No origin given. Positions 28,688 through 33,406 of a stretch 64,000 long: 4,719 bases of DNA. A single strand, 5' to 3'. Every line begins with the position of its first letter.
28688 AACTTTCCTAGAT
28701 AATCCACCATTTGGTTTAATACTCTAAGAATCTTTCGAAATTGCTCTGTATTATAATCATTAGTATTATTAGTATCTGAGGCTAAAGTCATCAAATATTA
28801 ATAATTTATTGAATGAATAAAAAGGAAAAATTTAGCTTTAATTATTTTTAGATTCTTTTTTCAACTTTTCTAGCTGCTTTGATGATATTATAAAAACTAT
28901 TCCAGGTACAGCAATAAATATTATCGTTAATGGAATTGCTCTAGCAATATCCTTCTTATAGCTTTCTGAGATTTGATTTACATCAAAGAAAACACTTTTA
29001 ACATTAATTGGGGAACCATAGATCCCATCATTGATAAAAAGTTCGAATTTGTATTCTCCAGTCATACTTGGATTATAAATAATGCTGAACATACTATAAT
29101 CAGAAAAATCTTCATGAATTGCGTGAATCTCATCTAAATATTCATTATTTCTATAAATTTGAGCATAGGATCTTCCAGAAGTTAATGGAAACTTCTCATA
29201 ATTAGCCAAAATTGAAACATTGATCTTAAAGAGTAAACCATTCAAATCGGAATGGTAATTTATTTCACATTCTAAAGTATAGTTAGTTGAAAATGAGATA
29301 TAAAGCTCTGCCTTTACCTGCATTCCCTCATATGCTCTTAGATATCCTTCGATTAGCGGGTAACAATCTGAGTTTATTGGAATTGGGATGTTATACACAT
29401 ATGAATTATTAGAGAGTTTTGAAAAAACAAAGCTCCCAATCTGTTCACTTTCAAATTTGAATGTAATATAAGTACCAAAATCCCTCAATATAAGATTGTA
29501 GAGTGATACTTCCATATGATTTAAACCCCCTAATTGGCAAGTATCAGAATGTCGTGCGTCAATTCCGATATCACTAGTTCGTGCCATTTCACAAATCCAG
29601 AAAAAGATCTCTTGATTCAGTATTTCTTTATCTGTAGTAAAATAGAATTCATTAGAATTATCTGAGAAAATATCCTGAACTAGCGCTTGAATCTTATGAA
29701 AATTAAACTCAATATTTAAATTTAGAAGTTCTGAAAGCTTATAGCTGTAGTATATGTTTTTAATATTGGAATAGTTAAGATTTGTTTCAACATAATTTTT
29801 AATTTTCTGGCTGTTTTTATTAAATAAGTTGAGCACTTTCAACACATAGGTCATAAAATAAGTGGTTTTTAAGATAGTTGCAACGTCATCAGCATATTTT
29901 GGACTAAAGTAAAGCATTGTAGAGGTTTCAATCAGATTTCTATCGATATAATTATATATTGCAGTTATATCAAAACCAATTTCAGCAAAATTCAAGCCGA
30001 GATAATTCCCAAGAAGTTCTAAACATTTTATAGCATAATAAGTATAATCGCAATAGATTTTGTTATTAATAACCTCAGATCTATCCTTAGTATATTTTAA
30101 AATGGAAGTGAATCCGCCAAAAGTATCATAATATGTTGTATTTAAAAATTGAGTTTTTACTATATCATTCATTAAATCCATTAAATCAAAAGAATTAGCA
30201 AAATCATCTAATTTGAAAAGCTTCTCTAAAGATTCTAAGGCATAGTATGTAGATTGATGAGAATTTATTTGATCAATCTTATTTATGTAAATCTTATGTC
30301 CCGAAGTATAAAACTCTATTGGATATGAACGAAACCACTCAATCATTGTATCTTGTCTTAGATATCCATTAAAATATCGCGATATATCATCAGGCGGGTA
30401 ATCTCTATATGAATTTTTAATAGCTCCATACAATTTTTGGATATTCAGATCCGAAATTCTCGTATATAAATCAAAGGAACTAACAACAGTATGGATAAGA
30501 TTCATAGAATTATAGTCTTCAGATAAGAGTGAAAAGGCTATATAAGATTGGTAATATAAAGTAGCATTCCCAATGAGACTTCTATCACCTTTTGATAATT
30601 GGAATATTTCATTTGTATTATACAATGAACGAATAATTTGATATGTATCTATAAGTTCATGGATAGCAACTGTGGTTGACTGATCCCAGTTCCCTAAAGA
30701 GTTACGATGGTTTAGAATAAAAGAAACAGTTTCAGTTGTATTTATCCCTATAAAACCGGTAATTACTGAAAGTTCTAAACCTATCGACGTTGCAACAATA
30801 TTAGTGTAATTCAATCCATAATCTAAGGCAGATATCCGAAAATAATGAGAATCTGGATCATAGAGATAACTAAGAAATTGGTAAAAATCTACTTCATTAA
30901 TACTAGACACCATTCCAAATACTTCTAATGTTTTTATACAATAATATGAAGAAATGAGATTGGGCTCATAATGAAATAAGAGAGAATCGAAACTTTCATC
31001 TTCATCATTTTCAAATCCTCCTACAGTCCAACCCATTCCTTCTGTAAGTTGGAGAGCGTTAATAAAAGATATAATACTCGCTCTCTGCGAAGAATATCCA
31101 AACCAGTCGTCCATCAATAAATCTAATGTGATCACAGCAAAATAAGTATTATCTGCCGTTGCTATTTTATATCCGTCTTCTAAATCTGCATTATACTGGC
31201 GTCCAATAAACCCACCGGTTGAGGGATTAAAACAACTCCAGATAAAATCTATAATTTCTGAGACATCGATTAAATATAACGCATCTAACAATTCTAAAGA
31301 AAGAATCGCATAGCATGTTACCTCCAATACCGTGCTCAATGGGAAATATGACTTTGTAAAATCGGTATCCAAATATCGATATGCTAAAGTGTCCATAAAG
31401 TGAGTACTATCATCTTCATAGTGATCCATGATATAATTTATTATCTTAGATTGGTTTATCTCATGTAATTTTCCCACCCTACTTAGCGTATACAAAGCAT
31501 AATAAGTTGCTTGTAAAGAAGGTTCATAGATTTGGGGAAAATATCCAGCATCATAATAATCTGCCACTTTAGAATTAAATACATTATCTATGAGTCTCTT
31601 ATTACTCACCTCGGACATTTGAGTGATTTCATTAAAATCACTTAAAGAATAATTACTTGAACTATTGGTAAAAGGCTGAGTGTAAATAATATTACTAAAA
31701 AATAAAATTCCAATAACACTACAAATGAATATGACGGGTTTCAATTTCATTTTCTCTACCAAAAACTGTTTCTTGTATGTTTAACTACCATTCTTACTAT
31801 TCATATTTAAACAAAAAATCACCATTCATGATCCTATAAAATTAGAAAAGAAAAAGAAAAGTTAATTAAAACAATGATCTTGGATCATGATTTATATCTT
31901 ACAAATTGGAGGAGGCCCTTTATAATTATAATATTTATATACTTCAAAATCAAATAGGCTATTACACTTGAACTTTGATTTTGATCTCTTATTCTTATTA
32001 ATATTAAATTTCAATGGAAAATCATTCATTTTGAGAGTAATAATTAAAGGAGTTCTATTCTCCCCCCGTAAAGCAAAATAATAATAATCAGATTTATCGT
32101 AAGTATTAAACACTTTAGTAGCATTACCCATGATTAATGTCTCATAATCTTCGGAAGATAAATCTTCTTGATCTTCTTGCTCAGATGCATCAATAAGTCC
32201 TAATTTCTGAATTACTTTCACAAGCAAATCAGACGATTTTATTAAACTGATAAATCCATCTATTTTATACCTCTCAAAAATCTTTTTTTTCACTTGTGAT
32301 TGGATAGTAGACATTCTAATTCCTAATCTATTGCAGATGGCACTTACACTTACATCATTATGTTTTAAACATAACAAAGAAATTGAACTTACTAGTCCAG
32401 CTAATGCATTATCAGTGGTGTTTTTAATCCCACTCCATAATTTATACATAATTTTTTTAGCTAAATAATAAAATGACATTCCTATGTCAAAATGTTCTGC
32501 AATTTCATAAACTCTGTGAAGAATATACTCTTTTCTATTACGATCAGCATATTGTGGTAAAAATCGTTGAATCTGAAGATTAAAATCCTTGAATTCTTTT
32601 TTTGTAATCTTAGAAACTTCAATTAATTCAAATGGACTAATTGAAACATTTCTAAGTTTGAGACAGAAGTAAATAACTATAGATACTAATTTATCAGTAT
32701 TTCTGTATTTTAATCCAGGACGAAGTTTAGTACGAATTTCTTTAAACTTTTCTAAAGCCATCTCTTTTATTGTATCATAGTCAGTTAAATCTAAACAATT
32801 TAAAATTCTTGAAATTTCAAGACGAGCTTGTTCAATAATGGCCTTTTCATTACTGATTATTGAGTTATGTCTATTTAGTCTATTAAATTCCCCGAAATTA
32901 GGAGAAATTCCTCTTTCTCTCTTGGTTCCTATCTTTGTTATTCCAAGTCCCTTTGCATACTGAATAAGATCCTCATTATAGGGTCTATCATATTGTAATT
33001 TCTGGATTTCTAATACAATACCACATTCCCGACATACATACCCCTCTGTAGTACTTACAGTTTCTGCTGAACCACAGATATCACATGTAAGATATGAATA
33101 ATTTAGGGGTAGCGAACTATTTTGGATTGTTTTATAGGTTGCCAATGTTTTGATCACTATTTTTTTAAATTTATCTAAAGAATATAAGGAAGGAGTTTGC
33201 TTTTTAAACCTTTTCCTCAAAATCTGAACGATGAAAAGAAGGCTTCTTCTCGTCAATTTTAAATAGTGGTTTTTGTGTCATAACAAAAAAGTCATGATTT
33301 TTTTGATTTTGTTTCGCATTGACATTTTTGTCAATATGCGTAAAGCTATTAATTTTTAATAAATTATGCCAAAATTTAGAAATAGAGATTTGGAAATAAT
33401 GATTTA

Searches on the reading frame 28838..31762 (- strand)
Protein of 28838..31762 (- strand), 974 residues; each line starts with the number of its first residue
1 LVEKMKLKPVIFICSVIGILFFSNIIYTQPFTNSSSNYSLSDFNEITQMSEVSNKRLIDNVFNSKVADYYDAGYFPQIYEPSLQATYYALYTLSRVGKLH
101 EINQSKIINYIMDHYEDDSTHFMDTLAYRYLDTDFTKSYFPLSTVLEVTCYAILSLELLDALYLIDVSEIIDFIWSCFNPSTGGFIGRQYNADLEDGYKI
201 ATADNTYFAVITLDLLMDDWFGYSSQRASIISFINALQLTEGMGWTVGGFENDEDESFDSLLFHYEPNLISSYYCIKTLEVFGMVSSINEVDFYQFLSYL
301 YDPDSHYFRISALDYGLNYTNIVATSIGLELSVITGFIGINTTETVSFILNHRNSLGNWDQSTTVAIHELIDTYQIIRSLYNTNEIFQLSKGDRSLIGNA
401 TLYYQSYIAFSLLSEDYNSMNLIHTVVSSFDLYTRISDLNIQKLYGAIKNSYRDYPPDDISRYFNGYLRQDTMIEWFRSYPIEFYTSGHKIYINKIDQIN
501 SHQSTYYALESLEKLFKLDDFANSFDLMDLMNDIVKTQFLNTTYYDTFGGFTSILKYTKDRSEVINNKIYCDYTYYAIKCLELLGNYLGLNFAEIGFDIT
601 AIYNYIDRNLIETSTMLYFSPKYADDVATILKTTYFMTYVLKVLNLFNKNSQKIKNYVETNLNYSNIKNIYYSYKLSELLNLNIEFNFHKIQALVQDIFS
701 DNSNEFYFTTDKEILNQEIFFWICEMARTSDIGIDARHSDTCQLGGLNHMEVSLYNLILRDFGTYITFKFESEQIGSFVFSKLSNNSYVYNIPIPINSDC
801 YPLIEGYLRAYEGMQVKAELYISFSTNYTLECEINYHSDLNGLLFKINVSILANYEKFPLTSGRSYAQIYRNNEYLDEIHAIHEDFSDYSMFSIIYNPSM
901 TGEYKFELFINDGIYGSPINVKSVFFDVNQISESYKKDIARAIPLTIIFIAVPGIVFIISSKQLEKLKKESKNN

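Call 15: search_protein_families(library=pfam, proteins=[window:28838-31762:-], max_evalue=0.01)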
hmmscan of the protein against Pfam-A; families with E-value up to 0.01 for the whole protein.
window:28838-31762:- (974 aa): 1 family
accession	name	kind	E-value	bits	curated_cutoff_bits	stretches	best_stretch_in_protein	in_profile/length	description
PF00432.27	Prenyltrans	-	2.8e-15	57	26.5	2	147-244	30-118/304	Prenyltransferase alpha-alpha toroid domain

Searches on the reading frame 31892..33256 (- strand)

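Call 29: search_protein_families(library=pfam, proteins=[window:31892-33256:-], max_evalue=0.01)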
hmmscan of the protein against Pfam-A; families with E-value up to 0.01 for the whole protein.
window:31892-33256:- (454 aa): 3 families
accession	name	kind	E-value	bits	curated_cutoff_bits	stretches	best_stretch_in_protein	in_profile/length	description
PF08271.17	Zn_Ribbon_TF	-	0.00077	19.4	29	1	57-85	2-32/43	TFIIB zinc-binding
PF00382.24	TFIIB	-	0.0012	19.3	23.6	1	142-224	6-84/92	Transcription factor TFIIB repeat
PF03107.22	C1_2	-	0.005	17.6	26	0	52-83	14-44/48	C1 domain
